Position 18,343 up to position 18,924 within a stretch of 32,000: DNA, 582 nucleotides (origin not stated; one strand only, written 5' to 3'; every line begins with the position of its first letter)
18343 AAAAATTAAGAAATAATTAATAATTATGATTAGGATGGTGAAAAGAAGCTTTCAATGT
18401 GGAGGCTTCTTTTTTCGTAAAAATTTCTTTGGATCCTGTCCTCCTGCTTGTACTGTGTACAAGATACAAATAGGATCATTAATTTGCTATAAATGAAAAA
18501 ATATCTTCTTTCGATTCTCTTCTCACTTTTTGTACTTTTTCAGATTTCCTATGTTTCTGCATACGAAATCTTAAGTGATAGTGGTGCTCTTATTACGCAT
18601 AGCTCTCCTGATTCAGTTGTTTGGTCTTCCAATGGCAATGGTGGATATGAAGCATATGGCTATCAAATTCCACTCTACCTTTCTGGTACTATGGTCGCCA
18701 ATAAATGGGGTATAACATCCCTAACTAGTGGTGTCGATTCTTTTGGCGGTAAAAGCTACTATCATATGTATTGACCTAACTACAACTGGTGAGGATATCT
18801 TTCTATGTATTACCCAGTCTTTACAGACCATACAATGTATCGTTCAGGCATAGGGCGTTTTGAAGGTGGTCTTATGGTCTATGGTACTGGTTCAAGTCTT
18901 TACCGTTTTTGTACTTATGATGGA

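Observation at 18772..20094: Mosaic codon usage inside one gene: the N-terminal domain is extremely TGA-rich and low-GC, while the RHS core almost avoids TGA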

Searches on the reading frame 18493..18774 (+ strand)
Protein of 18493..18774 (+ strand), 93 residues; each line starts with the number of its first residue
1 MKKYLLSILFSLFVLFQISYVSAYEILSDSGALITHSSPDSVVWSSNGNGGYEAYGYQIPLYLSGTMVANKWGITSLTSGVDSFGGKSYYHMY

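Call 77: find_encoding_contigs(protein=window:18493-18774:+, flank=10000, max_places=4)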
Protein window:18493-18774:+ (93 aa): 1 contig read that carries it; 1 place shown.
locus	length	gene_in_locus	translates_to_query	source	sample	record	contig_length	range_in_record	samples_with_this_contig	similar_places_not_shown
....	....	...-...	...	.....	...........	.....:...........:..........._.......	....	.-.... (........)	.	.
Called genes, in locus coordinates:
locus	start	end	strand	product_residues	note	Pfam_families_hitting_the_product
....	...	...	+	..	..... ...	-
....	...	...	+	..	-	-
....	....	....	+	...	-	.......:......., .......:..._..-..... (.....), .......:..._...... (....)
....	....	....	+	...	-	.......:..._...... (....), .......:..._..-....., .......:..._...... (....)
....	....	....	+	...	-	-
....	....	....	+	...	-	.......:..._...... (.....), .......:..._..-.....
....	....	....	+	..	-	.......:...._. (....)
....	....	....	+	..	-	-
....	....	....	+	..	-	-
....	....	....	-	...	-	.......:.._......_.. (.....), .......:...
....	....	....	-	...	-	?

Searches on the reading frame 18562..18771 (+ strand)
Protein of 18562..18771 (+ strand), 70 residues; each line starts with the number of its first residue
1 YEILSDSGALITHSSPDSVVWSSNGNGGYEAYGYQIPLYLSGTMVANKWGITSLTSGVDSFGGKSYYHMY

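Call 75: search_protein_representatives(protein=window:18562-18771:+)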
Query: 70 residues. Proteins with E-value up to 0.001 (for the whole library): 17; up to 1e-10: 2; up to 1e-30: 1. The best 17 are listed.
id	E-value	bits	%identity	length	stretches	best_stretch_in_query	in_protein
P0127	3.9e-39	147.8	100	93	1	1-70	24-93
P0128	5.0e-11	58.8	39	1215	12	11-43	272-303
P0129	1.5e-10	57.2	31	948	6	11-67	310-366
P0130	1.5e-09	54.1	29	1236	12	4-50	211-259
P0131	5.9e-08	49.1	32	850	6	4-44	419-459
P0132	2.2e-06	44.1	38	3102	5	11-37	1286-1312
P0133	2.9e-06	43.7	36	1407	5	15-45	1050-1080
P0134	4.6e-06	43.1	29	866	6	4-44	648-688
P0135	4.1e-05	40.1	29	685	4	4-51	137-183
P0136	5.2e-05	39.7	32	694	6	16-51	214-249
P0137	9.8e-05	38.9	39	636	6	17-37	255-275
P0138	1.1e-04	38.7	37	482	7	16-38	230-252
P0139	2.2e-04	37.8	37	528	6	17-40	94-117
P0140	3.3e-04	37.2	41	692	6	17-36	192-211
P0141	3.9e-04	37.0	29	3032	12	4-63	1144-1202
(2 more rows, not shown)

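Call 76: search_protein_families(library=pfam, max_evalue=0.01, proteins=[P0128, P0129, P0130, P0131, P0135])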
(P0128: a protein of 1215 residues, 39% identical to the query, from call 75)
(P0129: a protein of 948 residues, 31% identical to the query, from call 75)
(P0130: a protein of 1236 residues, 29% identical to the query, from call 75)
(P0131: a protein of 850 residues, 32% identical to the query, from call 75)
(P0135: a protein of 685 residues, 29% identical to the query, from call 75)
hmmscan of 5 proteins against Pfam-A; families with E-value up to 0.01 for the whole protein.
P0128 (1215 aa): 3 families
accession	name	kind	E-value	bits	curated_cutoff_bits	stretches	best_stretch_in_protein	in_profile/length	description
PF24206.1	DUF7429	-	8.8e-08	33.2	27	0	631-645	13-27/54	Family of unknown function (DUF7429)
PF09038.16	53-BP1_Tudor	-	1.1e-07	32.3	22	0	791-820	11-38/122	Tumour suppressor p53-binding protein-1 Tudor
PF09394.16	Inhibitor_I42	-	0.0033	18.1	27.2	0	1177-1200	64-89/91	Chagasin family peptidase inhibitor I42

P0129 (948 aa): 12 families
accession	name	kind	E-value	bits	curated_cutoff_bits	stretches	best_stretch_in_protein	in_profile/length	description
PF07495.19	Y_Y_Y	-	4.8e-18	65.3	26.6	1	707-753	19-63/65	Y_Y_Y domain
PF00801.26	PKD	-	9.9e-17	61.2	23.5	2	394-473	2-75/80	PKD domain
PF18370.7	RGI_lyase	-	1.5e-14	54.5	27.8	0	315-373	18-74/86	Rhamnogalacturonan I lyases beta-sheet domain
PF13306.12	LRR_5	-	7.7e-14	52.1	27.7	1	26-100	35-109/127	BspA type Leucine rich repeat region (6 copies)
PF18911.6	PKD_4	-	1.2e-09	38.6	27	1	402-475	13-80/85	PKD domain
PF18465.7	Rieske_3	-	9.2e-06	26.3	25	0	682-702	11-31/96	Rieske 3Fe-4S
PF08329.16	ChitinaseA_N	-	0.00016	21.8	21.2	0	335-389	55-109/133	Chitinase A, N-terminal domain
PF19077.6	Big_13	-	0.00019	22.3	27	0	704-751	47-97/102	Bacterial Ig-like domain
PF20763.3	UDG-inhib_P56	-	0.0005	20.2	24.1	0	730-758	7-35/53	Phage phi29, UDG inhibitor P56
PF15418.12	DUF4625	-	0.0011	19.7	27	0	453-473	104-124/131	Domain of unknown function (DUF4625)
PF22352.2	K319L-like_PKD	-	0.0091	16.4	27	0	694-747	26-78/84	K319L-like, PKD domain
PF24421.1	Ig_J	-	0.0094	16.5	29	0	706-755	53-102/104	Tip attachment protein J, Ig-like domain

P0130 (1236 aa): 2 families
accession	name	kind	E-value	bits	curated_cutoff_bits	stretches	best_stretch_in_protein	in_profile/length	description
PF18911.6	PKD_4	-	2.6e-36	123.9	27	3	652-739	3-85/85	PKD domain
PF12195.14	End_beta_barrel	-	0.0044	17.4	35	0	660-682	25-47/83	Beta barrel domain of bacteriophage endosialidase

P0131 (850 aa): 4 families
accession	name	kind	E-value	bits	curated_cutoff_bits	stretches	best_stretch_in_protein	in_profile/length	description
PF13573.12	SprB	-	2e-16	59.8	28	2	43-73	2-32/37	SprB repeat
PF18911.6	PKD_4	-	2.8e-12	47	27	0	584-670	3-84/85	PKD domain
PF16538.11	FlgT_C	-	0.0059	17.5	27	0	771-801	6-36/77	Flagellar assembly protein T, C-terminal domain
PF20164.4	GspA_SrpA_N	-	0.008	17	27.4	0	285-340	25-79/117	GspA/SrpA SigLec-like domain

P0135 (685 aa): 11 families
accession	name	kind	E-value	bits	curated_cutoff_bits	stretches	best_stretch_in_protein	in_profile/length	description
PF07495.19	Y_Y_Y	-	3.8e-25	88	26.6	4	69-128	6-62/65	Y_Y_Y domain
PF18370.7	RGI_lyase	-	5e-13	49.7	27.8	2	335-404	15-82/86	Rhamnogalacturonan I lyases beta-sheet domain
PF00801.26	PKD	-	7.2e-10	39.2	23.5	1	150-217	15-77/80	PKD domain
PF08329.16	ChitinaseA_N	-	2e-09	37.6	21.2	0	264-333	55-123/133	Chitinase A, N-terminal domain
PF18911.6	PKD_4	-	7.1e-08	32.8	27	0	48-122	10-79/85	PKD domain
PF23664.1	Ig_Pom152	-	4.7e-05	24.1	27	0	227-297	7-78/106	Nucleoporin pom152-like, immunoglobulin-like domain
PF00630.25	Filamin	-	0.00086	20.5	26.9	0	176-207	50-84/93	Filamin/ABP280 repeat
PF12770.12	CHAT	-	0.0019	18.1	24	1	419-547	82-205/289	CHAT domain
PF13927.12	Ig_3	-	0.003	18.5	30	0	235-298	7-76/78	Immunoglobulin domain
PF19077.6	Big_13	-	0.0055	17.6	27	0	184-218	59-96/102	Bacterial Ig-like domain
PF07705.17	CARDB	-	0.0082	16.8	22.7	0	135-205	5-83/101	CARDB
